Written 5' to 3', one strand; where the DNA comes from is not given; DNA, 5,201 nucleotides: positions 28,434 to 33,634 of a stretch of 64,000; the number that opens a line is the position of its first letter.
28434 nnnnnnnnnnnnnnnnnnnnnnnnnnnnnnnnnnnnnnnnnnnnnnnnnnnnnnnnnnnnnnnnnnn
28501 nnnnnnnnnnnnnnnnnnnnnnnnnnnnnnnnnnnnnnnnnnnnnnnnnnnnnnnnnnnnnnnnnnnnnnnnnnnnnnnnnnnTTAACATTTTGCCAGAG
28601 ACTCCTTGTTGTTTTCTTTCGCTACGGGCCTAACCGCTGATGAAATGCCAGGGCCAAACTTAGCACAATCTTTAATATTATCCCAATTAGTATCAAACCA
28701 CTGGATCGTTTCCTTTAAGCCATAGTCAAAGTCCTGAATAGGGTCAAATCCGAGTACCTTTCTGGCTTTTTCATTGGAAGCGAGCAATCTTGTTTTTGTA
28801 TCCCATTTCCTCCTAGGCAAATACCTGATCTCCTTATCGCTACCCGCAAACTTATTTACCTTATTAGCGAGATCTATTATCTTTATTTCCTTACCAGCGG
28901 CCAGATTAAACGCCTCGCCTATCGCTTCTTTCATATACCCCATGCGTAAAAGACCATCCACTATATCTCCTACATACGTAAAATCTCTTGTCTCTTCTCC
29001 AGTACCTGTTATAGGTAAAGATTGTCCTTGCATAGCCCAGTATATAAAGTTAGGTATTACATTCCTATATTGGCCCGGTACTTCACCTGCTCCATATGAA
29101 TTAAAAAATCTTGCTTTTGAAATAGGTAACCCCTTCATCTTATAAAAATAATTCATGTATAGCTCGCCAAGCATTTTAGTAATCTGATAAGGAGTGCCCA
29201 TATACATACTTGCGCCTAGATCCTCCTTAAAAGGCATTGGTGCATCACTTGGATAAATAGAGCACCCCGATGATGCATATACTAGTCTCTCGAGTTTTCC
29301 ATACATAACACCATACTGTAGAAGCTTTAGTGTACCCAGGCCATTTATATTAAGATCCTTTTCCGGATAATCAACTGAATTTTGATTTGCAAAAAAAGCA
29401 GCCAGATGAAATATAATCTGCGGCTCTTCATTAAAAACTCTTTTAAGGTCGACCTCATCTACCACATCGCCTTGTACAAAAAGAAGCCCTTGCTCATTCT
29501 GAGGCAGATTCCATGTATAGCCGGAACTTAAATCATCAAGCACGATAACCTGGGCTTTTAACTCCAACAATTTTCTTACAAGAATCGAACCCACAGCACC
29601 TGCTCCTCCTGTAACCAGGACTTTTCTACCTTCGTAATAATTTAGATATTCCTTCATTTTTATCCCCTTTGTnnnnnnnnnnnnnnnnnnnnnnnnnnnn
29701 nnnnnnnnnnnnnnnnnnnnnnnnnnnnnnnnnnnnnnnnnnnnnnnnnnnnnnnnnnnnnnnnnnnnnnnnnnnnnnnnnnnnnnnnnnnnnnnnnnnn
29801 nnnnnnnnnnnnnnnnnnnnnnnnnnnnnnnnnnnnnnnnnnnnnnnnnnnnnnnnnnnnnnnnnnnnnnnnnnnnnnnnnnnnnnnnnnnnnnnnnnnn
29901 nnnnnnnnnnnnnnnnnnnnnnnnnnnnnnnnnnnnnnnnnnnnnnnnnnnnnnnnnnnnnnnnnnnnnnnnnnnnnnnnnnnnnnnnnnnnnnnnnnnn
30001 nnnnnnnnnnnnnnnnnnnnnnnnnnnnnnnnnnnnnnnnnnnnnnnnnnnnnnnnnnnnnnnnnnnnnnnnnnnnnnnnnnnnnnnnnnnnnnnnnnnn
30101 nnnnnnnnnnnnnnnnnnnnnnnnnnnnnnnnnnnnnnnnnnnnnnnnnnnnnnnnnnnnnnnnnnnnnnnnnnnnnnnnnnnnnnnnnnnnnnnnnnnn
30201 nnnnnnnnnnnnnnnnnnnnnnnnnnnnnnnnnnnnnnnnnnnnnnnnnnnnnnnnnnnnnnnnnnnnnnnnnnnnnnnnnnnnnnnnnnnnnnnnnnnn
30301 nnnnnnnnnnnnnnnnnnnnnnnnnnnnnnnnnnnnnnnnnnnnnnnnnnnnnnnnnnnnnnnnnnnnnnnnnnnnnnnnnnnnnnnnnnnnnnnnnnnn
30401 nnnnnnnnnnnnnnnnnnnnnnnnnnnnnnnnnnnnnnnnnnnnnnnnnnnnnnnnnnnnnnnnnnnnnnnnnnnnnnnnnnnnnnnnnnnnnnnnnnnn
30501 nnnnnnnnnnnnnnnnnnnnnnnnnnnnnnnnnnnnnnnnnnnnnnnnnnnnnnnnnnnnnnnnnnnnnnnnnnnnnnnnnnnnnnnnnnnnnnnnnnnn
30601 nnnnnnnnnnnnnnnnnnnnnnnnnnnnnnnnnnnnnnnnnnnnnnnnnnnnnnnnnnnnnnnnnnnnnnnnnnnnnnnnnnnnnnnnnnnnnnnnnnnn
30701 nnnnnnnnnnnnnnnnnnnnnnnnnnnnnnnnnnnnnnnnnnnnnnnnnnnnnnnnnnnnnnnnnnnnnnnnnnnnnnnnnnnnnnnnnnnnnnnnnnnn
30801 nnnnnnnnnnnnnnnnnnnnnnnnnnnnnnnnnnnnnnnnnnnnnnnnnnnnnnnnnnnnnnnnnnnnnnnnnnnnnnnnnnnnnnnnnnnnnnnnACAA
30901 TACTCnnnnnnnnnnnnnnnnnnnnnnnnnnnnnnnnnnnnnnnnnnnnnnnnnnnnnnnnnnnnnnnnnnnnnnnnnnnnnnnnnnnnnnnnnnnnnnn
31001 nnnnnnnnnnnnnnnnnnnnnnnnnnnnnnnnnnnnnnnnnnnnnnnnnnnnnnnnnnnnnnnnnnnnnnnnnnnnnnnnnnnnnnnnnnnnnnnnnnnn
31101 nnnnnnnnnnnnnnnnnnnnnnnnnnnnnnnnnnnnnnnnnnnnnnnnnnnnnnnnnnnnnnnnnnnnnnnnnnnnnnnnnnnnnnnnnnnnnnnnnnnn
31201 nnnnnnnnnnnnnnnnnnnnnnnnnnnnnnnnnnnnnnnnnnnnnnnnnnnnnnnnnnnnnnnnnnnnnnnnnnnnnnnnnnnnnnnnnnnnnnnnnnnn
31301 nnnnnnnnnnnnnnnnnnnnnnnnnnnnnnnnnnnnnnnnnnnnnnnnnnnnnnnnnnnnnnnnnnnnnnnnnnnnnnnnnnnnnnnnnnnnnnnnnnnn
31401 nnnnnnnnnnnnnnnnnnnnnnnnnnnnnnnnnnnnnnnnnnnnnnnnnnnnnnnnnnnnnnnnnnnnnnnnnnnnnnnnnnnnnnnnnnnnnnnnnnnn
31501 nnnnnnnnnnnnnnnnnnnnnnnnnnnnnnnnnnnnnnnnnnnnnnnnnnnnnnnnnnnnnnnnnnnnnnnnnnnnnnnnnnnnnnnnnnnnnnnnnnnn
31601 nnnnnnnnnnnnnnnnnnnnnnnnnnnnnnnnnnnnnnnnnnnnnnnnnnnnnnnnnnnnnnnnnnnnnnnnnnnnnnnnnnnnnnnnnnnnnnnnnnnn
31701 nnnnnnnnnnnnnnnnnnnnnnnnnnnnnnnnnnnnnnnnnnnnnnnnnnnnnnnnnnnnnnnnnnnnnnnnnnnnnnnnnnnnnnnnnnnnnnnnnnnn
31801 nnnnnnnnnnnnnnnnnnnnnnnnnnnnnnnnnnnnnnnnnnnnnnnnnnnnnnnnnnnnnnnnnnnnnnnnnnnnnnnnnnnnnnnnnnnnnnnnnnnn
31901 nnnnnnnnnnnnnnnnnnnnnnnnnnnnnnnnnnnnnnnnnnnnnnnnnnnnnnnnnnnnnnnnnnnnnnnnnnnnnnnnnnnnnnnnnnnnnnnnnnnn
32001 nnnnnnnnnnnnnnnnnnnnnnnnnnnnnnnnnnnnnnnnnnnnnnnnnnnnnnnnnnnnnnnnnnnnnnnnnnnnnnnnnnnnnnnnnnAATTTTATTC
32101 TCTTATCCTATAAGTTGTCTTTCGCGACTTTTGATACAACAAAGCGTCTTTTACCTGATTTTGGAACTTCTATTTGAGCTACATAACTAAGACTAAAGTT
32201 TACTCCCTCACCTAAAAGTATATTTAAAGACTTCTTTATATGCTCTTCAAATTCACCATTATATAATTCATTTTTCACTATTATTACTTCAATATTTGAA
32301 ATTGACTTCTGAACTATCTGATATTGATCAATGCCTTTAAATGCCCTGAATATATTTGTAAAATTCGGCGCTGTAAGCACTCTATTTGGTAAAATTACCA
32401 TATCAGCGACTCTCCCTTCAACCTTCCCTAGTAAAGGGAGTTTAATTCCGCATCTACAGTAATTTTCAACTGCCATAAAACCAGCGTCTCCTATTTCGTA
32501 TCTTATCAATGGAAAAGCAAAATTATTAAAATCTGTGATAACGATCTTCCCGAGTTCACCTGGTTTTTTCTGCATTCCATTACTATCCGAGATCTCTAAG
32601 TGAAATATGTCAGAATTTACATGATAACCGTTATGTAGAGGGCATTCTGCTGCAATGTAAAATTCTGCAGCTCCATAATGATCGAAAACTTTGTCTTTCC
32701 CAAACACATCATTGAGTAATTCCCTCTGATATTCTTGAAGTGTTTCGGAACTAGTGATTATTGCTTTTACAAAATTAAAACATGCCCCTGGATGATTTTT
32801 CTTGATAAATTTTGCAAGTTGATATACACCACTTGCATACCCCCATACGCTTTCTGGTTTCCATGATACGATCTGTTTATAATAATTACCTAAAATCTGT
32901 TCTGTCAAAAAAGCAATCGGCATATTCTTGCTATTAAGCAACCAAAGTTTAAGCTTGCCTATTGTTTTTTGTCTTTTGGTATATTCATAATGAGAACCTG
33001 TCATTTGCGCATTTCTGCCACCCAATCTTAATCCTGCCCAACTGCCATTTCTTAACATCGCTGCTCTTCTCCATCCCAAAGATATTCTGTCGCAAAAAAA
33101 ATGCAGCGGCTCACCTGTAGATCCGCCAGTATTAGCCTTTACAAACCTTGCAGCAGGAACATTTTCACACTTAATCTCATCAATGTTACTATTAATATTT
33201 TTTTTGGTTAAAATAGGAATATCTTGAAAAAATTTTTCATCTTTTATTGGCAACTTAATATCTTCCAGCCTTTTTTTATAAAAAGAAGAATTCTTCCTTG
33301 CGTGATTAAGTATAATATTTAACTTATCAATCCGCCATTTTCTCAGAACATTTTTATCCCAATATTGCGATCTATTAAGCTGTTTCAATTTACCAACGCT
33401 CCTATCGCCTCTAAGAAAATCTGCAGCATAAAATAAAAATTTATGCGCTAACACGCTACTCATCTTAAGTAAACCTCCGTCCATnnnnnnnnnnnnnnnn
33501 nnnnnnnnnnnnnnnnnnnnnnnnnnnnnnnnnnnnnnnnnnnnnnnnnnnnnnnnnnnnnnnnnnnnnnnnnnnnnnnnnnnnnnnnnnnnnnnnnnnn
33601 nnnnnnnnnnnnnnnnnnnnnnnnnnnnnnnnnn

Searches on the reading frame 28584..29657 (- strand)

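Call 6: search_protein_families(library=pfam, proteins=[window:28584-29657:-], max_evalue=0.001)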
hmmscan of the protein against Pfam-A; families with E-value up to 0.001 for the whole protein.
window:28584-29657:- (357 aa): 7 families
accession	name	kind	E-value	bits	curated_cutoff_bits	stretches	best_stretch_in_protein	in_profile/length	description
PF01370.27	Epimerase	-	6.5e-47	160.4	20.9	1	13-253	1-240/240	NAD dependent epimerase/dehydratase family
PF16363.11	GDP_Man_Dehyd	-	3.9e-40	138.8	27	1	14-317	1-332/332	GDP-mannose 4,6 dehydratase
PF02719.21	Polysacc_synt_2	-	1e-15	58.2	20.2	1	13-276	1-252/293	Polysaccharide biosynthesis protein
PF01073.25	3Beta_HSD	-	8.9e-14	51.6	22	1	14-233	1-222/280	3-beta hydroxysteroid dehydrogenase/isomerase family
PF04321.23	RmlD_sub_bind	-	4.3e-09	36.3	27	1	12-168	2-136/287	RmlD substrate binding domain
PF07993.18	NAD_binding_4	-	1.2e-06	28.3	20.1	0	72-184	83-204/258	Male sterility protein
PF00106.31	adh_short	-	0.00024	21.1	26.6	1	12-79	2-72/195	short chain dehydrogenase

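Call 50: search_protein_families(library=ncbifam, proteins=[window:28584-29657:-], max_evalue=0.001)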
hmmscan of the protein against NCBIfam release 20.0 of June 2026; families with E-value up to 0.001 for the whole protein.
window:28584-29657:- (357 aa): 33 families (the best 25 are shown)
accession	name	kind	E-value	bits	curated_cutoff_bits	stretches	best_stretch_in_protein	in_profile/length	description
TIGR01179.1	galE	equivalog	8e-41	139.9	262.3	1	12-324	1-328/332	UDP-glucose 4-epimerase GalE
TIGR01181.1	dTDP_gluc_dehyt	equivalog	1.5e-36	126.1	365.1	1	12-326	1-316/321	dTDP-glucose 4,6-dehydratase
TIGR04180.1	EDH_00030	hypoth_equivalog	6.5e-35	120.6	475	1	13-306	1-294/297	NAD-dependent 4,6-dehydratase LegB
NF007490.0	PRK10084.1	subfamily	2.2e-26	92.7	649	2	154-329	164-342/361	dTDP-glucose 4,6-dehydratase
NF007582.0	PRK10217.1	equivalog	1.9e-25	89.7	698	1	11-330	2-343/355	dTDP-glucose 4,6-dehydratase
NF011728.1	PRK15181.1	equivalog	1e-22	80.6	760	1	11-321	16-337/348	Vi polysaccharide biosynthesis UDP-N-acetylglucosaminuronic acid C-4 epimerase TviC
NF007956.0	PRK10675.1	subfamily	1.3e-21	77.1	394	1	12-323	2-331/338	UDP-glucose 4-epimerase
TIGR02622.1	CDP_4_6_dhtase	equivalog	3.6e-21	75.7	278.45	1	8-332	2-341/352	CDP-glucose 4,6-dehydratase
TIGR02197.1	heptose_epim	equivalog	5.9e-20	71.7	274.6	1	13-321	1-313/316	ADP-glyceromanno-heptose 6-epimerase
NF047922.1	GDPFucSynFcl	equivalog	3.9e-16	59.4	500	1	10-324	2-304/308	GDP-L-fucose synthase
NF043036.1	ErythonDh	equivalog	1.3e-13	50.8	325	1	12-171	2-163/321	D-erythronate dehydrogenase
TIGR03466.1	HpnA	hypoth_equivalog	1.6e-11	43.7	367.65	1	12-172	2-156/327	hopanoid-associated sugar epimerase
TIGR01472.1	gmd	equivalog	2.8e-09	36.7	415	1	13-269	3-266/342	GDP-mannose 4,6-dehydratase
NF008872.0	PRK11908.1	equivalog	3.1e-09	36.3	294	1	11-272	2-272/349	bifunctional UDP-4-keto-pentose/UDP-xylose synthase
NF042422.1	oxyalk_red_OleD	equivalog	2.4e-08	33.7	580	1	12-273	2-252/329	2-alkyl-3-oxoalkanoate reductase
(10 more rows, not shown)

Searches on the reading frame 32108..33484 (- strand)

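Call 6: search_protein_families(library=pfam, proteins=[window:32108-33484:-], max_evalue=0.001)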
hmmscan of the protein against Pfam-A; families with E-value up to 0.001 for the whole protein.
window:32108-33484:- (458 aa): 0 families

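Call 50: search_protein_families(library=ncbifam, proteins=[window:32108-33484:-], max_evalue=0.001)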
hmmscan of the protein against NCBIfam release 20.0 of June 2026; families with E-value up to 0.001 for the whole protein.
window:32108-33484:- (458 aa): 7 families
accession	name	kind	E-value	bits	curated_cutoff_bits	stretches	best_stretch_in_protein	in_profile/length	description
NF045666.1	DVU1553_fam_AMP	equivalog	9.4e-39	133.4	300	2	189-359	162-331/331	DVU_1553 family AMP-dependent CoA ligase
NF053551.1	FlxY_rubin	equivalog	5.7e-28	97.8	520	2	203-421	162-388/424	flexirubin biosynthesis putative acyl-CoA ligase FlxY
TIGR02304.1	aden_form_hyp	equivalog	2.8e-20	72.7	251.9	1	225-453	200-428/430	F390 synthetase-related protein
NF041878.1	paak_haloarch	equivalog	1.6e-16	59.9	700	1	239-421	202-390/427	phenylacetate--CoA ligase PaaK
TIGR03335.1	F390_ftsA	equivalog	8.6e-15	54.4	458.7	1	53-346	20-317/445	coenzyme F390 synthetase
TIGR02155.1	PA_CoA_ligase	equivalog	8e-12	44.4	646.3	1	47-391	8-350/422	phenylacetate--CoA ligase PaaK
NF041217.1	BagE_FevW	exception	3.9e-11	42.6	800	1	230-360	185-312/424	bagremycin/ferroverdin synthetase BagE/FevW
